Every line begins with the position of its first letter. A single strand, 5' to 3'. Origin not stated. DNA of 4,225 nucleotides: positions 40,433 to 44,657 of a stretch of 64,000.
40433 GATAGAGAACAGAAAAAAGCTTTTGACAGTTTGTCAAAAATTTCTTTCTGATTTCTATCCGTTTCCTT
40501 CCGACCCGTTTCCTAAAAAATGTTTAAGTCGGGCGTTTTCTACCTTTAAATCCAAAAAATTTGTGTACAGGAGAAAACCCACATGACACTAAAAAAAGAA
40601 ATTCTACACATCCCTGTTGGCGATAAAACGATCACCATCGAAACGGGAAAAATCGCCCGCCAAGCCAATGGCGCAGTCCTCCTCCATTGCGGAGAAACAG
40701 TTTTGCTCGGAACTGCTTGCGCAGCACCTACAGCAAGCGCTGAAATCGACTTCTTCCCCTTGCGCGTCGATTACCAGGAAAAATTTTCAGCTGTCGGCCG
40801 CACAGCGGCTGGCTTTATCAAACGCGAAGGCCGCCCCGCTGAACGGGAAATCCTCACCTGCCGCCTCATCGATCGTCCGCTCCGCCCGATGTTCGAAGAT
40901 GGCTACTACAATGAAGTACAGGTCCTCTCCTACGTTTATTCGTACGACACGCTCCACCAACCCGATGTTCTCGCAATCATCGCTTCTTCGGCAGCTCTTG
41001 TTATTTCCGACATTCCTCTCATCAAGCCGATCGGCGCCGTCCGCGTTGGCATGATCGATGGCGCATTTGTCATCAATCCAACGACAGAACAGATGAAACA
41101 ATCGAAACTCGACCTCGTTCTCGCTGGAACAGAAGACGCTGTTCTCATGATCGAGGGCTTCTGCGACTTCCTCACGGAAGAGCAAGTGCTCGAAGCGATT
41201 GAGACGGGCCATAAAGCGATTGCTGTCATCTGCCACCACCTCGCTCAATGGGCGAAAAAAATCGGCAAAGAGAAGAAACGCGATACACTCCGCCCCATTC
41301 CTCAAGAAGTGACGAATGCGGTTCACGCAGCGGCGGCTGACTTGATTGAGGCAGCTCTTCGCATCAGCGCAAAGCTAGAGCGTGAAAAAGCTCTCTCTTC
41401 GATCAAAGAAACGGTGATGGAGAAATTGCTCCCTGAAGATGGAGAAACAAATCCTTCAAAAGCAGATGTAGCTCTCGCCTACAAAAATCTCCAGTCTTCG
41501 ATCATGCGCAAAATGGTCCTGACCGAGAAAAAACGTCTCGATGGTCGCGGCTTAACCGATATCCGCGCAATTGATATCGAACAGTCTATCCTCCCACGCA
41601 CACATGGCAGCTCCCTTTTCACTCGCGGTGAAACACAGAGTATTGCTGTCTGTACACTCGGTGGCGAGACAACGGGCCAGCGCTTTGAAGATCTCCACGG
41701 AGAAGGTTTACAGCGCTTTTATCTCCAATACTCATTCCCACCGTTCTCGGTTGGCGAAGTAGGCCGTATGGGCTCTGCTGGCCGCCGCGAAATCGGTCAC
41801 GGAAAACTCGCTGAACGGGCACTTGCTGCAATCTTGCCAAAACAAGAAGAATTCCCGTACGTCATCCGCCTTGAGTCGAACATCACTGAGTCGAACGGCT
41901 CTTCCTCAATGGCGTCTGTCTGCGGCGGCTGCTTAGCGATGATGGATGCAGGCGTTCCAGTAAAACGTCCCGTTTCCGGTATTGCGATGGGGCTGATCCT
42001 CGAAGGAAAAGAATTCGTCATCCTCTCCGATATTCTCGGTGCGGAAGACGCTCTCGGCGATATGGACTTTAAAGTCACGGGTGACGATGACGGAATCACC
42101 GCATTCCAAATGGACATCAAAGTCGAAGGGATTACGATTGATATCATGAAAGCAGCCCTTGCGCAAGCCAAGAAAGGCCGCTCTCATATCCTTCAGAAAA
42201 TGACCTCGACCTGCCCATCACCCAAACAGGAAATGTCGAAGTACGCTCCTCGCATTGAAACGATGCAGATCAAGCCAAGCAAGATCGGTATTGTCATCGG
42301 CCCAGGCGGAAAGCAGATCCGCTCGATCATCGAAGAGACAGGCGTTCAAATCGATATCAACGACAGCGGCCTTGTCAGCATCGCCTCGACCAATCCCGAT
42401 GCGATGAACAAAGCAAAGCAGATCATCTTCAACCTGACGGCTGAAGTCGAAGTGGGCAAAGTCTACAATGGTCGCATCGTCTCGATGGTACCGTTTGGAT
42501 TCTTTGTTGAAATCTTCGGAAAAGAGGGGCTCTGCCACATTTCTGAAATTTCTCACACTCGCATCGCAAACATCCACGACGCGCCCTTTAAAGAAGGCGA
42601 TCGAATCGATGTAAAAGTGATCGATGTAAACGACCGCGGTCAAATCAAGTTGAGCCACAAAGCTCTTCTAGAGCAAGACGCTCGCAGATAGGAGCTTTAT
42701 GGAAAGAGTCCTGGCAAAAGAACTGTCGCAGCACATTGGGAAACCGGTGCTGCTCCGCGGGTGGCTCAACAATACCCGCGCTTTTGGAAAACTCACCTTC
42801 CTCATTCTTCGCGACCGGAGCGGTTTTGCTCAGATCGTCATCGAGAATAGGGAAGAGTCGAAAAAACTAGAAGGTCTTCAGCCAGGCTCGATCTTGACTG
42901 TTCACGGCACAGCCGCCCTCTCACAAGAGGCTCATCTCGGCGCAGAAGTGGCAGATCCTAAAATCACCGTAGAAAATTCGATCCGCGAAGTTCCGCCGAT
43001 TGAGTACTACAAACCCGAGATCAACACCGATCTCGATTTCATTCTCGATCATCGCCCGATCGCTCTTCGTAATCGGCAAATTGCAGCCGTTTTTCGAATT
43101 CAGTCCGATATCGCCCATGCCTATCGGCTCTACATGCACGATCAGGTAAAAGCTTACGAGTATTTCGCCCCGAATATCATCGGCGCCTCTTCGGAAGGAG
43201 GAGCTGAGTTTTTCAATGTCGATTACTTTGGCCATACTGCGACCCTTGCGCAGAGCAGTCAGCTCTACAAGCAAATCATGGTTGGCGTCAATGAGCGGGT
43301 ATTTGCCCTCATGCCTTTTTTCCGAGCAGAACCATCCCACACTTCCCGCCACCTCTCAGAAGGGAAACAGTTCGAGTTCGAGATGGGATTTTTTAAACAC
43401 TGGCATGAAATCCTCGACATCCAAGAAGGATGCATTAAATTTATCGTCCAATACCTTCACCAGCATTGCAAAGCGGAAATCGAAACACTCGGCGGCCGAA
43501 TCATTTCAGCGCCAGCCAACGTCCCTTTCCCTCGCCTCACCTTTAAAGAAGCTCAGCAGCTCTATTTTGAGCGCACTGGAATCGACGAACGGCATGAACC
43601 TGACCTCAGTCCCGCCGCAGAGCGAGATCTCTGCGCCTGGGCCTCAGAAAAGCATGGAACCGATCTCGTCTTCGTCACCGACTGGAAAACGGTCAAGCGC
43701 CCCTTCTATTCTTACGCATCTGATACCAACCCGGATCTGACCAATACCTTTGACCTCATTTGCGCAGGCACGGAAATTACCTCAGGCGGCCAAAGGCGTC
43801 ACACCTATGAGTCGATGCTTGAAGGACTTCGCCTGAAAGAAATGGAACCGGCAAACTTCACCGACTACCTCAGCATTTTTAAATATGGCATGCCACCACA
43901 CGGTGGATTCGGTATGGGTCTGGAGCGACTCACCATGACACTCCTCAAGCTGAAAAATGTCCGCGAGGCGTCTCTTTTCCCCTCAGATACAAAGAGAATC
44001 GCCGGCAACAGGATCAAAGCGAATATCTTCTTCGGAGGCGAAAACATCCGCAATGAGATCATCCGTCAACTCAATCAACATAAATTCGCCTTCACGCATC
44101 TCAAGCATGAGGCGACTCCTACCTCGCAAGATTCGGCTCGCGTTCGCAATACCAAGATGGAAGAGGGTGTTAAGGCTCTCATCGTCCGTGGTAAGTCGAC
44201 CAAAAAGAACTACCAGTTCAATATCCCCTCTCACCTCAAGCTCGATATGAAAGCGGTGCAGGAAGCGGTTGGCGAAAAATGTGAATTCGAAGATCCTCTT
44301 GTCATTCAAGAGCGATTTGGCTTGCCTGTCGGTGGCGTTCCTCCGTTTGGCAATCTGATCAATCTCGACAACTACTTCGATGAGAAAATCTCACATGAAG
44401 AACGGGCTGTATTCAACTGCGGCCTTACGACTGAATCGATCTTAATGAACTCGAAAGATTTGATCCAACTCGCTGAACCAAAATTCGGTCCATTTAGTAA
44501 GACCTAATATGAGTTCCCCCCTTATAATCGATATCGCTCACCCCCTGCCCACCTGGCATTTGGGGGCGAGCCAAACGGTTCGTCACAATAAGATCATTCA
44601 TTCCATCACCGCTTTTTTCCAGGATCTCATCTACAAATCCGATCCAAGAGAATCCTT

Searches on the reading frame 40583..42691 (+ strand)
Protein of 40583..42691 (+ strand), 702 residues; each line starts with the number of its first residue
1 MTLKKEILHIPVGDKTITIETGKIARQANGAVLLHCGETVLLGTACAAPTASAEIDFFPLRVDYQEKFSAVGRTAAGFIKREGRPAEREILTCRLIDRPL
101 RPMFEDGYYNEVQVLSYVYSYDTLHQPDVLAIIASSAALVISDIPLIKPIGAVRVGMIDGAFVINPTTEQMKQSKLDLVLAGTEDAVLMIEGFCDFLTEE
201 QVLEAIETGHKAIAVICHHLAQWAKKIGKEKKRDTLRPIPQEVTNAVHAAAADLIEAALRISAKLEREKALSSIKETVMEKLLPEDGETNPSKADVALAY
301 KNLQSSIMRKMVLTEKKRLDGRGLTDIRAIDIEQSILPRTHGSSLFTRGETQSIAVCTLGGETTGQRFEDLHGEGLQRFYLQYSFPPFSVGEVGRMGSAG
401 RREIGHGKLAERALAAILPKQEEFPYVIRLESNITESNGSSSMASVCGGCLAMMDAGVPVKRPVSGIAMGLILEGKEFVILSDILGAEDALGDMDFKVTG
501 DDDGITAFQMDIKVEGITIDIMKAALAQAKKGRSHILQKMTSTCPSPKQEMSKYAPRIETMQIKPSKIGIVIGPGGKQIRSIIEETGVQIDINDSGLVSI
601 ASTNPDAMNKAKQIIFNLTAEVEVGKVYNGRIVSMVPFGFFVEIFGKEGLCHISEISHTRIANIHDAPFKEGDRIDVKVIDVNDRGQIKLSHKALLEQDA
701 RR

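Call 42: search_protein_families(library=pfam, proteins=[window:40583-42691:+], max_evalue=0.00001)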
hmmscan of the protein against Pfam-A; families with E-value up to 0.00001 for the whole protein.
window:40583-42691:+ (702 aa): 5 families
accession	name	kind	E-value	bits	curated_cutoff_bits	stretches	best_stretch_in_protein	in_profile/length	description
PF01138.27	RNase_PH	-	1.2e-53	181.4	25.5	2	15-145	3-130/130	3' exoribonuclease family, domain 1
PF03725.20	RNase_PH_C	-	2.3e-24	85.5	20.8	1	149-212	2-67/67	3' exoribonuclease family, domain 2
PF03726.19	PNPase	-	3.9e-16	59.7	24.6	1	242-322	1-80/81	Polyribonucleotide nucleotidyltransferase, RNA binding domain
PF00575.29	S1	-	7.2e-15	55.6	22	1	622-693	2-74/74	S1 RNA binding domain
PF00013.35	KH_1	-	6.5e-12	45.5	21.5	1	559-615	2-64/66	KH domain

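Call 76: find_related_loci(query=window:40583-42691:+, collection=genome_contigs, flank=1000)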
Query window:40583-42691:+ (702 aa) in genome_contigs; peptide patterns used: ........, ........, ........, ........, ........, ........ (x = any residue, [..] = any of these).
439 stretches matched a pattern; 365 encode a relative of the query (tblastn E <= 1e-3); the best 80 are kept; 80 distinct loci.
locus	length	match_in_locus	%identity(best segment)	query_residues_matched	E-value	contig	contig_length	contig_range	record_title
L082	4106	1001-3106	83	1-702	0e+0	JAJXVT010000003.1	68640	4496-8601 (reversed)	MAG: bacterium isolate BP5.bin41 NODE_579_length_68640_cov_1.607782, whole genome shotgun sequence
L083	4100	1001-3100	82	3-702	0e+0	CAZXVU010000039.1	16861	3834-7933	MAG TPA_asm: uncultured bacterium isolate SRP200132_co1_523 genome assembly, contig: NODE_5915_length_16861_cov_8.897180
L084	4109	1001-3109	80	1-702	0e+0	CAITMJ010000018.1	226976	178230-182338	MAG: uncultured Chlamydiae bacterium isolate MJ-time_bin-6591 genome assembly, contig: bin-6591:18/35, whole genome shot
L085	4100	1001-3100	81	1-700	0e+0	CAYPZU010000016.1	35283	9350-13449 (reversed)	MAG TPA_asm: uncultured bacterium isolate SRP292972_co2_195 genome assembly, contig: NODE_1077_length_35283_cov_8.346117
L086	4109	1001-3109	80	3-701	0e+0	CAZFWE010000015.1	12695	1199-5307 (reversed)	MAG TPA_asm: uncultured bacterium isolate SRP193066_co1_78 genome assembly, contig: NODE_4513_length_12695_cov_4.594620,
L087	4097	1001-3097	81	5-702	0e+0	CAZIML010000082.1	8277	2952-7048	MAG TPA_asm: uncultured bacterium isolate SRP298887_co1_67 genome assembly, contig: NODE_10128_length_8277_cov_4.255047,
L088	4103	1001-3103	80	3-702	0e+0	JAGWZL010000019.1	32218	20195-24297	MAG: Verrucomicrobia bacterium isolate REEB52 contig-150_1648, whole genome shotgun sequence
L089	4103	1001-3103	80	3-702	0e+0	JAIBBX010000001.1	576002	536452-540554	MAG: Parachlamydiales bacterium isolate SSF52 NODE_45_length_576002_cov_25.423217, whole genome shotgun sequence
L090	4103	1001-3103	79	3-702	0e+0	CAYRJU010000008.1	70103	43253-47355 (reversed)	MAG TPA_asm: uncultured bacterium isolate SRP200132_co2_350 genome assembly, contig: NODE_178_length_70103_cov_15.345991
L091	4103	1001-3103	80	3-702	0e+0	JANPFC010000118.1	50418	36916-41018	MAG: Chlamydiota bacterium isolate VAR_78_metabat_106 VAR_78_k141_3278460, whole genome shotgun sequence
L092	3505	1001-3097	80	3-700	0e+0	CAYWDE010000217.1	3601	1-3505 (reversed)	MAG TPA_asm: uncultured bacterium isolate SRP302895_co1_246 genome assembly, contig: NODE_58726_length_3601_cov_5.344896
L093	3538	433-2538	78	1-702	0e+0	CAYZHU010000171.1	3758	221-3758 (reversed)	MAG TPA_asm: uncultured bacterium isolate SRP200132_co1_73 genome assembly, contig: NODE_51216_length_3758_cov_6.358628,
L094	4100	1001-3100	79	3-702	0e+0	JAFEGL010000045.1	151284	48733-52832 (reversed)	MAG: Verrucomicrobia bacterium isolate SZAS-17 LIN-573__45__length-151284, whole genome shotgun sequence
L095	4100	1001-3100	77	1-702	0e+0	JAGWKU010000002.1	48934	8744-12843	MAG: Verrucomicrobiota bacterium isolate REEB169 contig-150_643, whole genome shotgun sequence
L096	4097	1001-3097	80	3-700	0e+0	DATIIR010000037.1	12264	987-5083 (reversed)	MAG TPA_asm: Chlamydiales bacterium isolate SMAG_U15670 k141_606586, whole genome shotgun sequence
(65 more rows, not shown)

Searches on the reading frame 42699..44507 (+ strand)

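Call 42: search_protein_families(library=pfam, proteins=[window:42699-44507:+], max_evalue=0.00001)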
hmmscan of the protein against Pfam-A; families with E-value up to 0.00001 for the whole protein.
window:42699-44507:+ (602 aa): 3 families
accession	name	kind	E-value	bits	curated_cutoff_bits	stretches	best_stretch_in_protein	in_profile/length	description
PF00152.25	tRNA-synt_2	-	5.3e-68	229.8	25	1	113-430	3-307/308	tRNA synthetases class II (D, K and N)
PF04073.20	tRNA_edit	-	1.3e-16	61.2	25.5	1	470-590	1-122/123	Aminoacyl-tRNA editing domain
PF01336.31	tRNA_anti-codon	-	2.4e-10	40.6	27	1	17-78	1-63/75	OB-fold nucleic acid binding domain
